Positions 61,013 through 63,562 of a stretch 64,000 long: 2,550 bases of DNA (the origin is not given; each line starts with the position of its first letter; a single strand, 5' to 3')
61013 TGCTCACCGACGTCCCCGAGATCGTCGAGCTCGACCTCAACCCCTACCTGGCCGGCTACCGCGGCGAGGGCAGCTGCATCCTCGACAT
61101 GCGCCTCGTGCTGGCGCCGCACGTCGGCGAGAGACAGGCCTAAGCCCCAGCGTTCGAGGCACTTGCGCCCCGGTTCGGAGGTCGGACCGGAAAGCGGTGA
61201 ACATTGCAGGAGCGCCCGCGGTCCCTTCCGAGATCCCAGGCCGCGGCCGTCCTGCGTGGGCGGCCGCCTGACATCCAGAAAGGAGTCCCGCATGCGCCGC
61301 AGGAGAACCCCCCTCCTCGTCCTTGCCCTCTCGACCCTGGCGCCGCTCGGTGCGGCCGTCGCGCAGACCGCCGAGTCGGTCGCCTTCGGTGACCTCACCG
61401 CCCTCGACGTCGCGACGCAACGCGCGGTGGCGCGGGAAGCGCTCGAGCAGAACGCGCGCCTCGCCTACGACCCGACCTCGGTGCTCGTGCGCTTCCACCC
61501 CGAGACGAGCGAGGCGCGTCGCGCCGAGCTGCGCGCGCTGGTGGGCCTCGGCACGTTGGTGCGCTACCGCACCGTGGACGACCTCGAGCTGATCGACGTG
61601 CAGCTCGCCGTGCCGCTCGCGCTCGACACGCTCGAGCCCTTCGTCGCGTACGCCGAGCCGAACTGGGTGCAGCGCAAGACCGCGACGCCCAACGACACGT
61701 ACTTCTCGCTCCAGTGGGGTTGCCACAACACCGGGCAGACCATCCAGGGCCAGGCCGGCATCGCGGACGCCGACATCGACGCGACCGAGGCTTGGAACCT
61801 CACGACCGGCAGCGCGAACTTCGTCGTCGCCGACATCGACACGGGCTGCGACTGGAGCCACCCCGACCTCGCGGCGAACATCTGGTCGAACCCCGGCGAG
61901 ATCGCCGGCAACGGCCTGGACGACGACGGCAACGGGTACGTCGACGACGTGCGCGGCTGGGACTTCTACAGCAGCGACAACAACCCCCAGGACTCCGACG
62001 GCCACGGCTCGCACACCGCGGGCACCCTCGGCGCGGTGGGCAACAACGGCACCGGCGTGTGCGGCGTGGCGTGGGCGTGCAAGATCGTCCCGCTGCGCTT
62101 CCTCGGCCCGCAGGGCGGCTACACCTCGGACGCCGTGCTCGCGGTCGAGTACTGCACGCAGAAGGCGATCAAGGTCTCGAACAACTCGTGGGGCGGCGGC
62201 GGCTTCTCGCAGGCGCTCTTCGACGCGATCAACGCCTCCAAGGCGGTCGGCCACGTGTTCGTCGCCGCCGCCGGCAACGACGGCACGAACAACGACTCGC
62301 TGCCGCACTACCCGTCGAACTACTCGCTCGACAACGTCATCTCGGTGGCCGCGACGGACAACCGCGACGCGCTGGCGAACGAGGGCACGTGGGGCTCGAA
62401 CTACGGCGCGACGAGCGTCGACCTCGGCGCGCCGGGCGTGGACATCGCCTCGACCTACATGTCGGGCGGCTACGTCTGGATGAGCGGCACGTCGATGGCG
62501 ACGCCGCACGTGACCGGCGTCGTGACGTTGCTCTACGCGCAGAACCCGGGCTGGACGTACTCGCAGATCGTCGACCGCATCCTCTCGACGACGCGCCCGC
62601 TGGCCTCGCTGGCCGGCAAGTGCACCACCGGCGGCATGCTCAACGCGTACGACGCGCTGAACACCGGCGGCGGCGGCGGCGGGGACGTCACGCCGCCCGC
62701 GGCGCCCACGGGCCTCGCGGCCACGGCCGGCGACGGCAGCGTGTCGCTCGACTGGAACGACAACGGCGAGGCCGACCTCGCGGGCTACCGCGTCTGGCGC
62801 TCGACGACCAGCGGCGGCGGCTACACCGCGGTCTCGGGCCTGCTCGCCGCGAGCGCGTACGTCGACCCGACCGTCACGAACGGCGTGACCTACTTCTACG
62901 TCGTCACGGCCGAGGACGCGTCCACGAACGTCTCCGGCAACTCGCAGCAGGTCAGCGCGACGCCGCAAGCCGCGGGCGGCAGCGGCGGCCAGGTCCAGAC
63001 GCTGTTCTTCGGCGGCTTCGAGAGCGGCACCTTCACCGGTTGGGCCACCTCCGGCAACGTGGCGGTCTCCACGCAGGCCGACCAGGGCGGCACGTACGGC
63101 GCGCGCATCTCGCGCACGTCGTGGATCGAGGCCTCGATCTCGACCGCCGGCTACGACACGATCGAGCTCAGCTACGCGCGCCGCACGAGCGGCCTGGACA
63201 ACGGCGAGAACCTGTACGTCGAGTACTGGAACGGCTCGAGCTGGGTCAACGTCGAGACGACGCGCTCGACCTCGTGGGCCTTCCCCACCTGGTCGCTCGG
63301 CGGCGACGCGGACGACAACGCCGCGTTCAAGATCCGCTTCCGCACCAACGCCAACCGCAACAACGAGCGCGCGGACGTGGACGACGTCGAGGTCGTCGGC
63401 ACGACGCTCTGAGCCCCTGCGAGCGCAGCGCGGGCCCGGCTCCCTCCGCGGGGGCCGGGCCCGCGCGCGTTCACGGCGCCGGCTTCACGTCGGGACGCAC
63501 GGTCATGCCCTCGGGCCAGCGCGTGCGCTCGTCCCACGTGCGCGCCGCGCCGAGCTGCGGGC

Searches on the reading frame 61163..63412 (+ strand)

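Call 78: search_protein_families(library=pfam, proteins=[window:61163-63412:+], max_evalue=0.001)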
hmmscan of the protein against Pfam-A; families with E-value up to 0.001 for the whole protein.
window:61163-63412:+ (749 aa): 1 family
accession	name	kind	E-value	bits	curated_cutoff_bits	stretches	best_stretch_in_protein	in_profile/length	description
PF00082.27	Peptidase_S8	-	8.6e-53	180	21.8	1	219-478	3-274/288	Subtilase family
